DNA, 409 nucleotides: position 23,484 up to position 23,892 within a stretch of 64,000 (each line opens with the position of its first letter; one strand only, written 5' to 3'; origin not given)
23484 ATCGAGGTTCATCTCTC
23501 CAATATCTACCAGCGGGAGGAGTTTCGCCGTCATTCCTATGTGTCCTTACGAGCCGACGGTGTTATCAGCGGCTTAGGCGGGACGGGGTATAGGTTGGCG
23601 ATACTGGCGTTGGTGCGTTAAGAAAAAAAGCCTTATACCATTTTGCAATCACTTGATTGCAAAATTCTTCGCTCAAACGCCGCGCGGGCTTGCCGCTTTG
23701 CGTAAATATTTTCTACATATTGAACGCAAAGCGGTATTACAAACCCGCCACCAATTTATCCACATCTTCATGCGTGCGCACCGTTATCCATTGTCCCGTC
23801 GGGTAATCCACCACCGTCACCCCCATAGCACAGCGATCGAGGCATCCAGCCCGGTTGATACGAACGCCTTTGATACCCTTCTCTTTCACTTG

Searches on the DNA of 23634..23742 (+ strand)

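Call 45: search_dna_similar(query=window:23634-23742:+, collection=plasmids, mode=distant, max_evalue=0.01, max_rows=10)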
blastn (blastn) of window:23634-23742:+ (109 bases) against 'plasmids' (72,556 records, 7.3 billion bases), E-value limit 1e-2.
No match.

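Call 46: search_dna_similar(query=window:23634-23742:+, collection=phages, mode=distant, max_evalue=0.01, max_rows=10)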
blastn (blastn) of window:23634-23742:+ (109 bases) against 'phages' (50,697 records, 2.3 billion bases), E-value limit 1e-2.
No match.
